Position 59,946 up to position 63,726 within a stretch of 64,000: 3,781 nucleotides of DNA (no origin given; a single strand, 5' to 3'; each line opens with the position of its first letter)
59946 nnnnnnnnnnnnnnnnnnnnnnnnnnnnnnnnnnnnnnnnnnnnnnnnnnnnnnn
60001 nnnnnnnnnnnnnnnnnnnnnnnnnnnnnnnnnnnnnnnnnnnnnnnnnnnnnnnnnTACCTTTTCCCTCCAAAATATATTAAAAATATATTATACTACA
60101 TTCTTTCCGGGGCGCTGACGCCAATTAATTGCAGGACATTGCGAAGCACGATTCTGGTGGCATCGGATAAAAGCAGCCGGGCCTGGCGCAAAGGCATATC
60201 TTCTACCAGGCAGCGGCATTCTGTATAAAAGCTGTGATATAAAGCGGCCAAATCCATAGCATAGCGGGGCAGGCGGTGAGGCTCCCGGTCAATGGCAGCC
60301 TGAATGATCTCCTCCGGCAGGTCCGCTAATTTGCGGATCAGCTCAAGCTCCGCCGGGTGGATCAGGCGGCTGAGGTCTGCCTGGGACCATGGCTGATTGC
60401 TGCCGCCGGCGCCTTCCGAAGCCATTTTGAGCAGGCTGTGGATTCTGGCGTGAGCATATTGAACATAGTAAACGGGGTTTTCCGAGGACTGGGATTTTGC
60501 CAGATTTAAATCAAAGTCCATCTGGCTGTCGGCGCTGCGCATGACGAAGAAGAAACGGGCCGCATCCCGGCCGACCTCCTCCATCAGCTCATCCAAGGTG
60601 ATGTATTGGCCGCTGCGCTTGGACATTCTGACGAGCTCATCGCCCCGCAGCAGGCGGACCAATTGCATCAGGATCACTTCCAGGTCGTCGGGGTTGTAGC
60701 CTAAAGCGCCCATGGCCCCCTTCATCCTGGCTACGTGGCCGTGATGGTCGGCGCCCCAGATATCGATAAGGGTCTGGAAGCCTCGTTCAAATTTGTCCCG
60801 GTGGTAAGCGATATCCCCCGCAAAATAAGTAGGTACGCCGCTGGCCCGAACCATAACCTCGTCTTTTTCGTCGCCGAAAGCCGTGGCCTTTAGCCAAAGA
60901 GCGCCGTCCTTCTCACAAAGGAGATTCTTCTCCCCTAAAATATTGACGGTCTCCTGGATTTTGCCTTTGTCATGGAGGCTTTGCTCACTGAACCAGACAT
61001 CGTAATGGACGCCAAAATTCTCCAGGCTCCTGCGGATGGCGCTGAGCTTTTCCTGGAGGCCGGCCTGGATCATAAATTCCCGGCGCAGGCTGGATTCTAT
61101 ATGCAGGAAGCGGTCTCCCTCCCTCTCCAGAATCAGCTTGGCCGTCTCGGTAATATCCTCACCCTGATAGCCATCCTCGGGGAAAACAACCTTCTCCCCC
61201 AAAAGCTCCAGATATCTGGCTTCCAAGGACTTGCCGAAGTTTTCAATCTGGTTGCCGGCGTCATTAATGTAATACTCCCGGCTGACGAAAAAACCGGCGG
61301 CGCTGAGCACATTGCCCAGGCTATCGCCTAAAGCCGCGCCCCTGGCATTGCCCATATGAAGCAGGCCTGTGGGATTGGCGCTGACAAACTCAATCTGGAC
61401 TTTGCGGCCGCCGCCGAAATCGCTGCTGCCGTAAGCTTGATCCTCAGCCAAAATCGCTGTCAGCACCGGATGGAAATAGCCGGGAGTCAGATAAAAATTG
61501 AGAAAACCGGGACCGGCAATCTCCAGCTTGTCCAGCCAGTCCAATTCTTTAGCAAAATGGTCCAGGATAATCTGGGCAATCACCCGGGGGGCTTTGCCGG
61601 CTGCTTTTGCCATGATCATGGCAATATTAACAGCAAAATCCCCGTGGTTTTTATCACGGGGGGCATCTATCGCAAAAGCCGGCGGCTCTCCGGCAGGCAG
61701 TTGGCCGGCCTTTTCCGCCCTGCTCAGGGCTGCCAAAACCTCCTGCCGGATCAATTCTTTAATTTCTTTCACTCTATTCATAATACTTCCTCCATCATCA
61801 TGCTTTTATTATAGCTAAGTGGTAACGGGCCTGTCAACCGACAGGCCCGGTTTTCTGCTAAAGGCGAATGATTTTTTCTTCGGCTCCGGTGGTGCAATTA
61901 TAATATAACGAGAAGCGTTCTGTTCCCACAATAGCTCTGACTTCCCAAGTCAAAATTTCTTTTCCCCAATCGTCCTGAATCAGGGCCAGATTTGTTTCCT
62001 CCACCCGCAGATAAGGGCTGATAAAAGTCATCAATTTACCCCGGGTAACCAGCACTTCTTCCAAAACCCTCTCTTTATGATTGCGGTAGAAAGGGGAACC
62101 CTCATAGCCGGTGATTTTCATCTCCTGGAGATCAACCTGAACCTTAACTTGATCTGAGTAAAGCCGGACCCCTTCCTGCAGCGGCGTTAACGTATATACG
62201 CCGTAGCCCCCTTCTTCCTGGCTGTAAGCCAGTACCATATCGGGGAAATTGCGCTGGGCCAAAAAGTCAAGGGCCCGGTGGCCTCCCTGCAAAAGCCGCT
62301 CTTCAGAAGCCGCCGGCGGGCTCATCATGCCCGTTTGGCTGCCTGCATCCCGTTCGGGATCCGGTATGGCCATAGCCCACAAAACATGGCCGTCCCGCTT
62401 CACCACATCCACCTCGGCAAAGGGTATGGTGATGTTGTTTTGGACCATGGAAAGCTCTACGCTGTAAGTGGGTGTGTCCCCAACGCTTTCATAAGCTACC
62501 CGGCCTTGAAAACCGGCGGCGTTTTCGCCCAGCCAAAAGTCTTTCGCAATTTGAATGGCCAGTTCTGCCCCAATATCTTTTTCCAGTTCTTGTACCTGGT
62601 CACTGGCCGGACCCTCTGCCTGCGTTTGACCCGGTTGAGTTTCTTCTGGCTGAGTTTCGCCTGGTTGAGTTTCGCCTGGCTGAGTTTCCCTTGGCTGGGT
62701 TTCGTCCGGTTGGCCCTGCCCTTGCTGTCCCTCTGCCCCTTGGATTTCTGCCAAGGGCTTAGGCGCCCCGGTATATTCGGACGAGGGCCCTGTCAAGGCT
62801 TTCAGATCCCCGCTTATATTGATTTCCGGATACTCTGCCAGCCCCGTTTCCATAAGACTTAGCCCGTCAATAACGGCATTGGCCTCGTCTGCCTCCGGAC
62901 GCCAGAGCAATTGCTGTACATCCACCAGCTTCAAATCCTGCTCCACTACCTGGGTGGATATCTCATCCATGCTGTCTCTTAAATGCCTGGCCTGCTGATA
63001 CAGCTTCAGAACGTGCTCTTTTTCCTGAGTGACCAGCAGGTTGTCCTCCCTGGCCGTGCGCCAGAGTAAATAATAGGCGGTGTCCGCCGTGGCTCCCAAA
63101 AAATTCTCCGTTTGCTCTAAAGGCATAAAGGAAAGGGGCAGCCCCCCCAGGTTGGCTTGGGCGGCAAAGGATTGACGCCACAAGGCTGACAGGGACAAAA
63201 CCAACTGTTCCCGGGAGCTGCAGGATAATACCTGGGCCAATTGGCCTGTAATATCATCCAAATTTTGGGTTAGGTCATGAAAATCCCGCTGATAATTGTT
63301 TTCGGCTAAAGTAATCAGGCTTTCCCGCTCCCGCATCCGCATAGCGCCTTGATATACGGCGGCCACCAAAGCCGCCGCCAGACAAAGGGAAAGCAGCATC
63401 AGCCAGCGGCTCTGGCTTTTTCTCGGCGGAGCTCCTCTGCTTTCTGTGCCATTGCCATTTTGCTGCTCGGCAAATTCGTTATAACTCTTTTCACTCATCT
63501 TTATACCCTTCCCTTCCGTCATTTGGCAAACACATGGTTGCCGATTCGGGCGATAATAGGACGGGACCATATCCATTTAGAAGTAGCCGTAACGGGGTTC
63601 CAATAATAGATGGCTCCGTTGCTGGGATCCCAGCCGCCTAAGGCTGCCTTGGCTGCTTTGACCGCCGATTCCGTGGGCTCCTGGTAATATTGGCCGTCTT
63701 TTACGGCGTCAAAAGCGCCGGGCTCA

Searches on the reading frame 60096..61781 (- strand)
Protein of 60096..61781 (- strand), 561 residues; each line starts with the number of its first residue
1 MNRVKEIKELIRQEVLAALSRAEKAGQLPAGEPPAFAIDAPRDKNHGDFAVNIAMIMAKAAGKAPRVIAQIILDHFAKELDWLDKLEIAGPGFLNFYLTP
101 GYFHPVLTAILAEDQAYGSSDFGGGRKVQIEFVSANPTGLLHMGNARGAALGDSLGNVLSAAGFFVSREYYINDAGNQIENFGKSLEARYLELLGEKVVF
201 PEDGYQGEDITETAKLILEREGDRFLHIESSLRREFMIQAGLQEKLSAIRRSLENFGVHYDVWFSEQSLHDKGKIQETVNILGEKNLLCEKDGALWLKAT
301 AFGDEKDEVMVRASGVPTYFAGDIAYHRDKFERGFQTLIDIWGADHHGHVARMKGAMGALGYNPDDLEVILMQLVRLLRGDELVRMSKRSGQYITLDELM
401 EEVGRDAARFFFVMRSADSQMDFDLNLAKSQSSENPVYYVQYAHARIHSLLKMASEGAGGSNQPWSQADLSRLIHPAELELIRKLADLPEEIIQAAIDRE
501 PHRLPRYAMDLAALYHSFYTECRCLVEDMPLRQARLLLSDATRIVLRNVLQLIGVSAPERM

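Call 60: search_protein_families(library=pfam, proteins=[window:60096-61781:-], max_evalue=0.00001)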
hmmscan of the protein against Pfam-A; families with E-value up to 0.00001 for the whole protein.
window:60096-61781:- (561 aa): 3 families
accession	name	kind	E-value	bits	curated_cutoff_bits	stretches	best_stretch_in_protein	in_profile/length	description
PF05746.21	DALR_1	-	1.3e-32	112.8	22.3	1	440-561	1-117/117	DALR anticodon binding domain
PF03485.21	Arg_tRNA_synt_N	-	7.6e-22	78.2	21.5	1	11-98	3-85/85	Arginyl tRNA synthetase N terminal domain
PF00750.26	tRNA-synt_1d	-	1.3e-16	61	23.3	1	107-406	2-301/349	tRNA synthetases class I (R), catalytic domain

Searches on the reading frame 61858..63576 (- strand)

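Call 60: search_protein_families(library=pfam, proteins=[window:61858-63576:-], max_evalue=0.00001)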
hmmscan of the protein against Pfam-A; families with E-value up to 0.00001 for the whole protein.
window:61858-63576:- (572 aa): 2 families
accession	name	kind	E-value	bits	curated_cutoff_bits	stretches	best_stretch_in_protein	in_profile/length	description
PF20769.2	YPEB_N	-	4e-28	98.4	27.3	1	84-218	2-135/136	YpeB N-terminal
PF14620.12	YPEB_PepSY1-2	-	5.1e-22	79.4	31.7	1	317-505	17-194/195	YpeB sporulation, PepSY1 and PepSY2 domains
